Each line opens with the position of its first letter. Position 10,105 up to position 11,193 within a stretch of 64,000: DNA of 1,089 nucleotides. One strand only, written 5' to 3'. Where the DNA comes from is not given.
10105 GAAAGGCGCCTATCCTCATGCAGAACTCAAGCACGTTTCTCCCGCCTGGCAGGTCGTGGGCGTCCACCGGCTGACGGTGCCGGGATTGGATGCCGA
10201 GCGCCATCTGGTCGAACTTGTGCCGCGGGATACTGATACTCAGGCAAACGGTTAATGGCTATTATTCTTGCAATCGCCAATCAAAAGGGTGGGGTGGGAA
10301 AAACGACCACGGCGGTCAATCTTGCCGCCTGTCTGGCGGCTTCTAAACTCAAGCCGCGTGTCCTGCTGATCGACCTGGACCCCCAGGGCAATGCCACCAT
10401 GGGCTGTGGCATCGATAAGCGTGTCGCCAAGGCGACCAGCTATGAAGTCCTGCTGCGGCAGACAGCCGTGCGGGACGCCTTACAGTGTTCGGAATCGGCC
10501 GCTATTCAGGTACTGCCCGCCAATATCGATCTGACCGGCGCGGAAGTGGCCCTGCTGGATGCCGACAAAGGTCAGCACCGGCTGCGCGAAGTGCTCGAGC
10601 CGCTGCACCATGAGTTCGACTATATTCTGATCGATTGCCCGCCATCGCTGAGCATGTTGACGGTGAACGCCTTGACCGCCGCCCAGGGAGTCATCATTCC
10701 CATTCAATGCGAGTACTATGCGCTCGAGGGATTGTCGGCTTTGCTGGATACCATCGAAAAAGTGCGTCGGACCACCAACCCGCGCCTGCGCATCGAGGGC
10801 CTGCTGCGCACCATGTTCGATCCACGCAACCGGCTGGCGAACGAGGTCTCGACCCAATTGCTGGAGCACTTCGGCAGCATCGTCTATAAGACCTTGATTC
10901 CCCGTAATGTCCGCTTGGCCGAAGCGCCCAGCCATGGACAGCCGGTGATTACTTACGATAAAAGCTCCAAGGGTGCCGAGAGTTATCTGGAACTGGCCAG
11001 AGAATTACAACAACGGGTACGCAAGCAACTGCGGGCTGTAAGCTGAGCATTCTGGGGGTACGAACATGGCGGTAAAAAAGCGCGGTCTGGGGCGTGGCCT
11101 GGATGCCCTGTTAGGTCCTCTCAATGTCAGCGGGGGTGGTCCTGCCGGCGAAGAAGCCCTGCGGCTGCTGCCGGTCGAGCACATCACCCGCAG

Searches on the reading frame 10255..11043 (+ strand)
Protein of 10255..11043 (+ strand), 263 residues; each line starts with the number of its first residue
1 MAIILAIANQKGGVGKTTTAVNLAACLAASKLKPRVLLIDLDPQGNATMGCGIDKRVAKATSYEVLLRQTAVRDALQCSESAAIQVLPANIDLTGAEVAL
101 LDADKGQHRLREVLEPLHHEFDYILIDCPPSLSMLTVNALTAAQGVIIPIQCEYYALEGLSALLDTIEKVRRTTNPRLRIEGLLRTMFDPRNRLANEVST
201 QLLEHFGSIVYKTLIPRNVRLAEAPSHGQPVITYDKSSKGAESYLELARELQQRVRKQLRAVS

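Call 36: find_encoding_contigs(protein=window:10255-11043:+, flank=10000, max_places=1)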
Protein window:10255-11043:+ (263 aa): 1 contig read that carries it; 1 place shown.
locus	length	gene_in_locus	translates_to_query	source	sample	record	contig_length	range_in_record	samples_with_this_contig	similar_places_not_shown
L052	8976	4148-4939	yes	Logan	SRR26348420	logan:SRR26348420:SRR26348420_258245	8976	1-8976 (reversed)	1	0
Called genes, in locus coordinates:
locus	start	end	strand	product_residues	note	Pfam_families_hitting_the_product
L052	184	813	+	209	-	PF03548:LolA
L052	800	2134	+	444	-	PF05496:RuvB_N, PF13191:AAA_16 (faint), PF00004:AAA, PF07728:AAA_5 (weak), PF13401:AAA_22 (faint), PF16193:AAA_assoc_2, PF12002:MgsA_C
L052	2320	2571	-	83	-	PF05166:YcgL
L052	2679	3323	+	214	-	PF00484:Pro_CA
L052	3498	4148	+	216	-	PF02527:GidB, PF05175:MTS (weak)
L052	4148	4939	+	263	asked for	PF00142:Fer4_NifH, PF01656:CbiA, PF06564:CBP_BcsQ, PF09140:MipZ, PF10609:ParA, PF13614:AAA_31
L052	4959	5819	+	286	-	PF02195:ParB_N, PF17762:HTH_ParB, PF23552:ParB_C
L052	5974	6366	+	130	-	PF03899:ATP-synt_I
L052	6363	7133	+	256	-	PF00119:ATP-synt_A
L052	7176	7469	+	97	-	PF00137:ATP-synt_C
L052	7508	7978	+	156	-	PF00430:ATP-synt_B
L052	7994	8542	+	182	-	PF00213:OSCP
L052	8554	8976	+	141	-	?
